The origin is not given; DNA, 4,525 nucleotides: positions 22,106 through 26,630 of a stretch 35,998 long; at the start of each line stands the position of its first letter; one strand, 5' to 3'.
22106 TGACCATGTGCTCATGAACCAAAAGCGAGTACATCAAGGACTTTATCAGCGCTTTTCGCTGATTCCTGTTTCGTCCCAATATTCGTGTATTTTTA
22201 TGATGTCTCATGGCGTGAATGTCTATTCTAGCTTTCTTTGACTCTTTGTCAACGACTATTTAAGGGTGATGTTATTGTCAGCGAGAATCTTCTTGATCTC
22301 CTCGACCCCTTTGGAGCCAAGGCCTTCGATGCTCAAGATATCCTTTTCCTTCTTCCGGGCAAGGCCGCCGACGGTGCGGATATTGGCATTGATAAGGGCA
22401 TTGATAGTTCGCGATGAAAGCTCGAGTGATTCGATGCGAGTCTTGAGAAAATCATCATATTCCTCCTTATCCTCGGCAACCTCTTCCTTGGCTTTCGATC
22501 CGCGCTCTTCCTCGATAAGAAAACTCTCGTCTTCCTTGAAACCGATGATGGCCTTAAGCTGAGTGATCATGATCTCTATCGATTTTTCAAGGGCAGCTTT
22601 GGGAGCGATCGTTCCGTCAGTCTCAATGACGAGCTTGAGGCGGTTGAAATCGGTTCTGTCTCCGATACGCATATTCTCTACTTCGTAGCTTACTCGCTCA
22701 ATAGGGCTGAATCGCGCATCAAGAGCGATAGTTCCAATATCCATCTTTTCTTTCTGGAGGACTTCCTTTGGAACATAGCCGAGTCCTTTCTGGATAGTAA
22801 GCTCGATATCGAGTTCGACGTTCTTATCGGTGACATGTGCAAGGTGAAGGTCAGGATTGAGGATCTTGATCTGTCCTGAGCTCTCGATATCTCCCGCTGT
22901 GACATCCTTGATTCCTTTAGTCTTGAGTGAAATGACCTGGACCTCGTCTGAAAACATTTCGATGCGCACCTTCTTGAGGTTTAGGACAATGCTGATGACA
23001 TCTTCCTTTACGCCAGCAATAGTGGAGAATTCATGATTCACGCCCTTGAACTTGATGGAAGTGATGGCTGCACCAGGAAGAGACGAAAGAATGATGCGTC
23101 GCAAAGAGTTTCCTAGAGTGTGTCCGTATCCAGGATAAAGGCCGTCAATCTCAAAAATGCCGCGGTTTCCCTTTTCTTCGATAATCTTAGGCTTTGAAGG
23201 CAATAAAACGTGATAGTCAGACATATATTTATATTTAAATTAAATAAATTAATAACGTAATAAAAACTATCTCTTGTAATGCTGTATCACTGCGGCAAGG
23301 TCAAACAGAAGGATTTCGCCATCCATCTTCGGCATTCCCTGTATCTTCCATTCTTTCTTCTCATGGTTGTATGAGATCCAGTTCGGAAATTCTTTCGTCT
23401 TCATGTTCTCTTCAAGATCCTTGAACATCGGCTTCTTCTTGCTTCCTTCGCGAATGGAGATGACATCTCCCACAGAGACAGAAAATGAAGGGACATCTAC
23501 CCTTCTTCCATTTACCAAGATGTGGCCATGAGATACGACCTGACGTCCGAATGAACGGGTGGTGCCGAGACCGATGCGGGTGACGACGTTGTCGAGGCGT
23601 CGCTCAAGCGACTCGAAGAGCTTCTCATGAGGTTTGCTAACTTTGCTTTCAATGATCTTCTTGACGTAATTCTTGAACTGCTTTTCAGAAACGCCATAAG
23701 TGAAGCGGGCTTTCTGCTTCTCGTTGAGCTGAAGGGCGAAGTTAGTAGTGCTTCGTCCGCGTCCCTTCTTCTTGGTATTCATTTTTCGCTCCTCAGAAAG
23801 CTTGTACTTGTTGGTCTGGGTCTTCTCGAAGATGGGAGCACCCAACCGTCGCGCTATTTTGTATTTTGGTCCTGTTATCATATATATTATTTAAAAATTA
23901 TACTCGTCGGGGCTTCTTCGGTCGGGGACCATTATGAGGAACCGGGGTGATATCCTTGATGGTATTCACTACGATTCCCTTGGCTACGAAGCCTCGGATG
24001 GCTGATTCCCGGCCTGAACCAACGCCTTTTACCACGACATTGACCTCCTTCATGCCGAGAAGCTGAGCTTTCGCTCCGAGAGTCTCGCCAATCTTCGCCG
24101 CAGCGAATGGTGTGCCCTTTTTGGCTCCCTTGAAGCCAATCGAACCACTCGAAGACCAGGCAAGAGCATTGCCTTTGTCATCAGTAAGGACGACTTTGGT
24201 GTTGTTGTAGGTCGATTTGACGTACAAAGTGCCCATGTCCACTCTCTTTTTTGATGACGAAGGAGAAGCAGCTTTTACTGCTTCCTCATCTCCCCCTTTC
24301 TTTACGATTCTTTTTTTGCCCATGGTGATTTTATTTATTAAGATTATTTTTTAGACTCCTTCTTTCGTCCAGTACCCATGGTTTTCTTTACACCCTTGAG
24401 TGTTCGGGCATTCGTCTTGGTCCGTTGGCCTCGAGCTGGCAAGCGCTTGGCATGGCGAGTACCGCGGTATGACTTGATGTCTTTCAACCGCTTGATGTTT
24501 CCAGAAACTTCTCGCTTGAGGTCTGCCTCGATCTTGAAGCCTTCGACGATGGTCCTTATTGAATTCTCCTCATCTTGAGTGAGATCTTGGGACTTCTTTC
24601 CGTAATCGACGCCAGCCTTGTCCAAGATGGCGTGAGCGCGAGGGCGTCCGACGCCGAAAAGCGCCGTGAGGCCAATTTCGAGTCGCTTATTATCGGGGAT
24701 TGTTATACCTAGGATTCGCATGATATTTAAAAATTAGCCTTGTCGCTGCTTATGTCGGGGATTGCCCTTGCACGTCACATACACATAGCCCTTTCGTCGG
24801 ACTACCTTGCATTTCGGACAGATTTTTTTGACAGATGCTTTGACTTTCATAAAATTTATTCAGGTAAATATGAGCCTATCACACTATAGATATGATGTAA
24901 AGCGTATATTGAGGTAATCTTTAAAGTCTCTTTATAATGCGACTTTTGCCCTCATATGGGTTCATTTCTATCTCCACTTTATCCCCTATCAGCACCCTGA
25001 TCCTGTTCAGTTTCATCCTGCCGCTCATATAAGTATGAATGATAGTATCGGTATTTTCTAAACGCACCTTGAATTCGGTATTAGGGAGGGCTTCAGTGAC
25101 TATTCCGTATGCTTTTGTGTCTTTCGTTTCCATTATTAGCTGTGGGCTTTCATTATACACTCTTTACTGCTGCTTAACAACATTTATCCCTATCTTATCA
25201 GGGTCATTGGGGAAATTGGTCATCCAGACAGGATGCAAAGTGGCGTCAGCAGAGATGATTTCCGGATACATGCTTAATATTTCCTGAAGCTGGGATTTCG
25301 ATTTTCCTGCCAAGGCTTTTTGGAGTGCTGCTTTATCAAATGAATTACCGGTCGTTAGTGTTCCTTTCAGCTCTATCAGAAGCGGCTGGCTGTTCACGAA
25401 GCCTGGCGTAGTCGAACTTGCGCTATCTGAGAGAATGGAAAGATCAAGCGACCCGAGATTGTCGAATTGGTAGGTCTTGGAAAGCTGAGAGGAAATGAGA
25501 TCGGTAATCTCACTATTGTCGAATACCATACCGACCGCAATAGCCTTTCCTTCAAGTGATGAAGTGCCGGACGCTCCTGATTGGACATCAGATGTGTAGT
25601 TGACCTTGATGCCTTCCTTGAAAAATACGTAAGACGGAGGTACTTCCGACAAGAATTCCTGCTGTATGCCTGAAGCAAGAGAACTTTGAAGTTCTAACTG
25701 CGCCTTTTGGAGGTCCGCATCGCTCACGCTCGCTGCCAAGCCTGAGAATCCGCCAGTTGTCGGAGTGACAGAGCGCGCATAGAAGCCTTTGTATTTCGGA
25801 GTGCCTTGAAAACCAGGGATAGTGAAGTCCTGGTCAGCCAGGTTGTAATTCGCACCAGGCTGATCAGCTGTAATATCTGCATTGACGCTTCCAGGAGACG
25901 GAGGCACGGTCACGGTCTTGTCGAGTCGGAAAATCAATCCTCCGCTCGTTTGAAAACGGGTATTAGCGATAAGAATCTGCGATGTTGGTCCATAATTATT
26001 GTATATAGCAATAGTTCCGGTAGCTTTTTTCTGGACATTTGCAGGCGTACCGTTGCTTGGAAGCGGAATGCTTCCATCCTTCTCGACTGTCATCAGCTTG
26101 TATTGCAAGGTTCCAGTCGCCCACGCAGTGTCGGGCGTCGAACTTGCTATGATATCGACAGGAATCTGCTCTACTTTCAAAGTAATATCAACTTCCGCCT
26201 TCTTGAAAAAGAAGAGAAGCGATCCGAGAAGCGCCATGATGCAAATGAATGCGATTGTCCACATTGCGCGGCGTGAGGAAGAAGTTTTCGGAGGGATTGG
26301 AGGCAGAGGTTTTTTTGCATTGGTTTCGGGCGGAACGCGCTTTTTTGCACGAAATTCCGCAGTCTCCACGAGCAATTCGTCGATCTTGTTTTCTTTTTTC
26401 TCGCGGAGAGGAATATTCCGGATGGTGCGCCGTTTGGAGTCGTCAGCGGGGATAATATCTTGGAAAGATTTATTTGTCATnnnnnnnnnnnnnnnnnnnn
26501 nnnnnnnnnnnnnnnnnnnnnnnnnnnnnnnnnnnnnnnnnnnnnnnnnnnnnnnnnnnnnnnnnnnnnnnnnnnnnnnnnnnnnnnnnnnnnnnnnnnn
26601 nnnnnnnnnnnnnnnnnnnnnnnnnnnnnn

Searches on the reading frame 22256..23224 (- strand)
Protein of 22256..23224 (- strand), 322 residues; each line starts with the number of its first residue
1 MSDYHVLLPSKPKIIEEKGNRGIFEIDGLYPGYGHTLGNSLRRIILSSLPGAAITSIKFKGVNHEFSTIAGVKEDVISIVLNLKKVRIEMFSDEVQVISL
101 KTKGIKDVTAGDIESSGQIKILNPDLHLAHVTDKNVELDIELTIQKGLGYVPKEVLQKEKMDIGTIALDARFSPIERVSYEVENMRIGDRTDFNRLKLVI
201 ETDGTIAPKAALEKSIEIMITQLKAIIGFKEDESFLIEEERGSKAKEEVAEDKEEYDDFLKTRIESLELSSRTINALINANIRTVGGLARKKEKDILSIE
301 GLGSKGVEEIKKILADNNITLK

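Call 38: search_protein_families(library=pfam, proteins=[window:22256-23224:-], max_evalue=0.001)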
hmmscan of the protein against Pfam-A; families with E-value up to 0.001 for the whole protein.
window:22256-23224:- (322 aa): 4 families
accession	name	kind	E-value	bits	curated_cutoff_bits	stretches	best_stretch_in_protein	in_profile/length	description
PF01000.31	RNA_pol_A_bac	-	2.5e-28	99.1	33.9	1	57-173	1-119/119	RNA polymerase Rpb3/RpoA insert domain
PF01193.29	RNA_pol_L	-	9.5e-22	77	24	1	31-223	5-74/74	RNA polymerase Rpb3/Rpb11 dimerisation domain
PF03118.21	RNA_pol_A_CTD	-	9.9e-17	60.9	23.8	1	253-315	4-66/67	Bacterial RNA polymerase, alpha chain C terminal domain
PF13656.11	RNA_pol_L_2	-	3.3e-05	24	27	0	194-226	40-72/75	RNA polymerase Rpb3/Rpb11 dimerisation domain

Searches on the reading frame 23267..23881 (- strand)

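Call 38: search_protein_families(library=pfam, proteins=[window:23267-23881:-], max_evalue=0.001)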
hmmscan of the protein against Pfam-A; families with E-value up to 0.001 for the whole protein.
window:23267-23881:- (204 aa): 2 families
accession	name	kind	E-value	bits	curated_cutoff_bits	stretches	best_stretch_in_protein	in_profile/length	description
PF00163.24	Ribosomal_S4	-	1.1e-16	61.7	23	1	3-88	3-90/95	Ribosomal protein S4/S9 N-terminal domain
PF01479.30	S4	-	1.7e-16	60.1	22.8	1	94-141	1-48/48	S4 domain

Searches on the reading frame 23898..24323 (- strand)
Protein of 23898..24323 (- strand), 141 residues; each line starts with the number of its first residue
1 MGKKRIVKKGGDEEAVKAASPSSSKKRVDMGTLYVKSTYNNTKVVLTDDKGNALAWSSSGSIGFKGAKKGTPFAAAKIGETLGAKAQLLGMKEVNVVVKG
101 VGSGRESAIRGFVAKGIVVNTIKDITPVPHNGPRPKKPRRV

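Call 50: search_protein_families(library=pfam, proteins=[window:23898-24323:-], max_evalue=0.001)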
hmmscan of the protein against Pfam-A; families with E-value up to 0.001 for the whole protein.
window:23898-24323:- (141 aa): 1 family
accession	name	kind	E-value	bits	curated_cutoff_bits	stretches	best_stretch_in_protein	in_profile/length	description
PF00411.24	Ribosomal_S11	-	7.3e-33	113.7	25.1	1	31-140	1-110/110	Ribosomal protein S11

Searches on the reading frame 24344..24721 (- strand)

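Call 50: search_protein_families(library=pfam, proteins=[window:24344-24721:-], max_evalue=0.001)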
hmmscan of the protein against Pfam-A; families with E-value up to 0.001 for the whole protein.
window:24344-24721:- (125 aa): 1 family
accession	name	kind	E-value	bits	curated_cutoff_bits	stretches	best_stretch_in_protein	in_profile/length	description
PF00416.27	Ribosomal_S13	-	1.2e-28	100.5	31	1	2-107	1-128/128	Ribosomal protein S13/S18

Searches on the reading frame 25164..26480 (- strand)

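Call 50: search_protein_families(library=pfam, proteins=[window:25164-26480:-], max_evalue=0.001)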
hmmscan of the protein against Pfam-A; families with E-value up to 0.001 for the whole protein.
window:25164-26480:- (438 aa): 1 family
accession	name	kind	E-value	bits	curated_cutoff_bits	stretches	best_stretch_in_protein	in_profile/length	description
PF04865.19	Baseplate_J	-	2.8e-05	24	21.1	1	151-217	21-83/255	Baseplate J-like protein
